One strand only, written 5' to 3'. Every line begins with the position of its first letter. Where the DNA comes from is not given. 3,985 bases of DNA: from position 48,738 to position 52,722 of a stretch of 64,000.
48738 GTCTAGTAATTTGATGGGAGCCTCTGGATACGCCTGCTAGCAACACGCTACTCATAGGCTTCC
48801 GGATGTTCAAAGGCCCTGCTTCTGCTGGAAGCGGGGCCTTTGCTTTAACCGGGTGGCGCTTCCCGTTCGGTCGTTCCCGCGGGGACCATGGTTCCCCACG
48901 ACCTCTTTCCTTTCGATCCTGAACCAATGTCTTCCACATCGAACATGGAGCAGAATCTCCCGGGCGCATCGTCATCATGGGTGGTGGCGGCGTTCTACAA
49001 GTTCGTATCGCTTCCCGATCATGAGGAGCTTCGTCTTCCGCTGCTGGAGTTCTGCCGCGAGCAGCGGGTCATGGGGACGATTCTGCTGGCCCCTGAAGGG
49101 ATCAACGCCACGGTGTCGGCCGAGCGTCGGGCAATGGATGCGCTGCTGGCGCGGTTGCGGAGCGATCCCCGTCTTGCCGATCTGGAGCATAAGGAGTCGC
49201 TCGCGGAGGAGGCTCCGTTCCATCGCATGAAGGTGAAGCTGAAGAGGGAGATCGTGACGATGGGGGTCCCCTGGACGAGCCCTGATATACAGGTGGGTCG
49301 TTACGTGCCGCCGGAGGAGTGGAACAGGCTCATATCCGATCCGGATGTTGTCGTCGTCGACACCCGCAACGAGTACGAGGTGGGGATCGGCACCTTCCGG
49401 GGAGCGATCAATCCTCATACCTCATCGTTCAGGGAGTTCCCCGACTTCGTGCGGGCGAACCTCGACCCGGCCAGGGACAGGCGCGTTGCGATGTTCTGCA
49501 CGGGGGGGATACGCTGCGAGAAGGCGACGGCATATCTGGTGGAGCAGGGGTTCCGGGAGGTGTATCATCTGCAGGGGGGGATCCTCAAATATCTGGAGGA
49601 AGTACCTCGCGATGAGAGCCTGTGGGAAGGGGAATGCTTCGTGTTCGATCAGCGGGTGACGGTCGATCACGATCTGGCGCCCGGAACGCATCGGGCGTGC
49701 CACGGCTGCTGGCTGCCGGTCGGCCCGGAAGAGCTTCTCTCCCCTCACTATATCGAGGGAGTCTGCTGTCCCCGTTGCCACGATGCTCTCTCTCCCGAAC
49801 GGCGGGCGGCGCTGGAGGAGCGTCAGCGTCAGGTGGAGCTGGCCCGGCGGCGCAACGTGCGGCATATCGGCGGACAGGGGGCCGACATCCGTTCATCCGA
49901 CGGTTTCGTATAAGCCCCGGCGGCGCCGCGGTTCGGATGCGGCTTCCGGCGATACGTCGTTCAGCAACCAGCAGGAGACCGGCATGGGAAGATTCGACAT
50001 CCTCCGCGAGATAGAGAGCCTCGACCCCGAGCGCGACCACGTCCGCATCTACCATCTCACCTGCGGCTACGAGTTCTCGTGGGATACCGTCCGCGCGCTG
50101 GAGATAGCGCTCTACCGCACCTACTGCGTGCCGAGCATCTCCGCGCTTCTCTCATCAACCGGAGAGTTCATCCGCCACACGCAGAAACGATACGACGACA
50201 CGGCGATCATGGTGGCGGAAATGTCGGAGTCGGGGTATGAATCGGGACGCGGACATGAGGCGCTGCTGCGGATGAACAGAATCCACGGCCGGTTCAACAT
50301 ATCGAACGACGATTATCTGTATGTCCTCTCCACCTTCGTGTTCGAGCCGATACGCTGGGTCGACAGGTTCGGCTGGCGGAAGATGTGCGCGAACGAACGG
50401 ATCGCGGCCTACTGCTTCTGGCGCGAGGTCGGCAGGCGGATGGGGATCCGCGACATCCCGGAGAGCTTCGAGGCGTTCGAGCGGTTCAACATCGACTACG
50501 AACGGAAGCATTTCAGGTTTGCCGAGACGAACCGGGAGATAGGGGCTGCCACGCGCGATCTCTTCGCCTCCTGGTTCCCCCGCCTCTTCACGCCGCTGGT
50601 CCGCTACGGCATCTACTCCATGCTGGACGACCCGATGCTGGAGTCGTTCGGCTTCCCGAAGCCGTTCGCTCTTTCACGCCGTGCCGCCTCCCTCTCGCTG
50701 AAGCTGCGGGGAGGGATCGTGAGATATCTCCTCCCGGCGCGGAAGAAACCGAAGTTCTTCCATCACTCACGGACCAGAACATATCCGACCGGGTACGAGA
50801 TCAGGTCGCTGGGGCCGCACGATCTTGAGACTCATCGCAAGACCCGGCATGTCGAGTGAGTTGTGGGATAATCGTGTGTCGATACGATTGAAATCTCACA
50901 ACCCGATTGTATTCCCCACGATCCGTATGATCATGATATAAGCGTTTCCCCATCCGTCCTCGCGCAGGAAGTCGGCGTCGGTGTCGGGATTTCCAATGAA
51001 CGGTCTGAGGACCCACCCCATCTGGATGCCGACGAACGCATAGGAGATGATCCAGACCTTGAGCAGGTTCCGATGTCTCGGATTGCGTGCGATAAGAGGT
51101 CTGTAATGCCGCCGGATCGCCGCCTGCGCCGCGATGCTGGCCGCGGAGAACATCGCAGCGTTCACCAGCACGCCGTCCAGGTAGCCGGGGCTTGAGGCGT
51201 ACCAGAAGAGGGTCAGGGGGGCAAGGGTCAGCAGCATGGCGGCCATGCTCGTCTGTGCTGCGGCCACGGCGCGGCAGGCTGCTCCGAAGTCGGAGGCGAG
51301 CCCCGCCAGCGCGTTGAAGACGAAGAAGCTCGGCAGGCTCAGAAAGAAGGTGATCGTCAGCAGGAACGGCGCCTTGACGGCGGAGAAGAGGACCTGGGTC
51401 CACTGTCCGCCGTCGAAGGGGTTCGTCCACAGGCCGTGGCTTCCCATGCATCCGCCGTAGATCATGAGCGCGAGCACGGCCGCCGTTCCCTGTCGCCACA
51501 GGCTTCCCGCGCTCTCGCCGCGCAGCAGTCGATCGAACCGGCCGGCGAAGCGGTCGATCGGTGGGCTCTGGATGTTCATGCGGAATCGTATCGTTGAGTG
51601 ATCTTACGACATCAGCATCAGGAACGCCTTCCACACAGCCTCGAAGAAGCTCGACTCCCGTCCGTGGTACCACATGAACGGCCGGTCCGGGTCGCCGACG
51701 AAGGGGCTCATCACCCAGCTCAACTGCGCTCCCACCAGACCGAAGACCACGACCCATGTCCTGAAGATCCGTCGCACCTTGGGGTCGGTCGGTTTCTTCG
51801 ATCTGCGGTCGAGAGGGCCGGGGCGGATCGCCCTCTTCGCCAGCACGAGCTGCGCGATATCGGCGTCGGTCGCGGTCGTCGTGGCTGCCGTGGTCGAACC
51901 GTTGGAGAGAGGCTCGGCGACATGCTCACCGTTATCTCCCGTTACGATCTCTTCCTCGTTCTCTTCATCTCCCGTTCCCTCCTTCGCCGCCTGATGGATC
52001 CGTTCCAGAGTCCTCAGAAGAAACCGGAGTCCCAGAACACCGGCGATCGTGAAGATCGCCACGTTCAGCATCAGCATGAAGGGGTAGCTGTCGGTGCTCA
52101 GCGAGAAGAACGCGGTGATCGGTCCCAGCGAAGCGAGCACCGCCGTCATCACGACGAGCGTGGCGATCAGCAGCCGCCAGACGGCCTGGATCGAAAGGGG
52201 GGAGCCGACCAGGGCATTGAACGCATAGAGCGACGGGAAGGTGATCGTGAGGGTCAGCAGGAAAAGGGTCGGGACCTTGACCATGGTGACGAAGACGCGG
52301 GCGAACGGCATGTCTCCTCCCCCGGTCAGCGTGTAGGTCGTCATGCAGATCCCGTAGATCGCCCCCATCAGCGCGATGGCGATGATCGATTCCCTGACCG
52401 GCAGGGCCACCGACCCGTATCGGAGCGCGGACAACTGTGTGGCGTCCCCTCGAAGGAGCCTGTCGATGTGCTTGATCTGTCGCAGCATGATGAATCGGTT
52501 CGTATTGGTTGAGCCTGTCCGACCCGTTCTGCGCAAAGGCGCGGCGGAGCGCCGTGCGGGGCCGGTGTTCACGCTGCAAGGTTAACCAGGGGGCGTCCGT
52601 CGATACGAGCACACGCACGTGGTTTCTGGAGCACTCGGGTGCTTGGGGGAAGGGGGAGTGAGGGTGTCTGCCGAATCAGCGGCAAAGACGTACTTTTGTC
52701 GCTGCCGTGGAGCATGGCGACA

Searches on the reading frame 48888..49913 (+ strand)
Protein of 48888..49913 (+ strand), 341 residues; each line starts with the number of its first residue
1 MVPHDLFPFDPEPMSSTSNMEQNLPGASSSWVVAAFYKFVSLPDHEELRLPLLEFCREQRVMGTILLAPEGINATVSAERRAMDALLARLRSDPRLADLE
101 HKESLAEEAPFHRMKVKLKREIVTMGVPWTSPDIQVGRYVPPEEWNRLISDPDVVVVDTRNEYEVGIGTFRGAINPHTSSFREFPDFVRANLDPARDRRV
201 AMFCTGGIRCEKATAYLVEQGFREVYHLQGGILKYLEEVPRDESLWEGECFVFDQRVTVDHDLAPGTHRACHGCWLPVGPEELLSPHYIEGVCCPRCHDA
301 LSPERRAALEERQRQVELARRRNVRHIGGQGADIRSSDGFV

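Call 6: search_protein_families(library=pfam, proteins=[window:48888-49913:+], max_evalue=0.01)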
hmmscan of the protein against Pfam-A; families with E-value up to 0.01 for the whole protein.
window:48888-49913:+ (341 aa): 2 families
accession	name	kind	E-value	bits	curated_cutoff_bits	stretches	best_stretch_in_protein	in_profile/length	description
PF17773.7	UPF0176_N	-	2e-30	105.4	26.2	1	31-122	1-92/92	UPF0176 acylphosphatase like domain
PF00581.25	Rhodanese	-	5e-10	40.2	22.2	1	142-237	2-101/102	Rhodanese-like domain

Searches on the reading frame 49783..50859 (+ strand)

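Call 6: search_protein_families(library=pfam, proteins=[window:49783-50859:+], max_evalue=0.01)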
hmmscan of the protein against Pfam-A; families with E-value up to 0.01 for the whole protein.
window:49783-50859:+ (358 aa): 1 family
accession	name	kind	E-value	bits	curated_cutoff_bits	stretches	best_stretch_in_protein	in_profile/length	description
PF09995.15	MPAB_Lcp_cat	-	1.2e-14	55.4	23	1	120-301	28-221/231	ER-bound oxygenase mpaB/B'/Rubber oxygenase, catalytic domain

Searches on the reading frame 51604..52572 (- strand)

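Call 65: search_protein_families(library=pfam, proteins=[window:51604-52572:-], max_evalue=0.01)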
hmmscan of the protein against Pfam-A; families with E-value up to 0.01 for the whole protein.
window:51604-52572:- (322 aa): 1 family
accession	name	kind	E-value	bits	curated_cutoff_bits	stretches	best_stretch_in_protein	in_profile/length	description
PF13727.12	CoA_binding_3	-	0.00069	20.1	25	0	130-224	17-98/175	CoA-binding domain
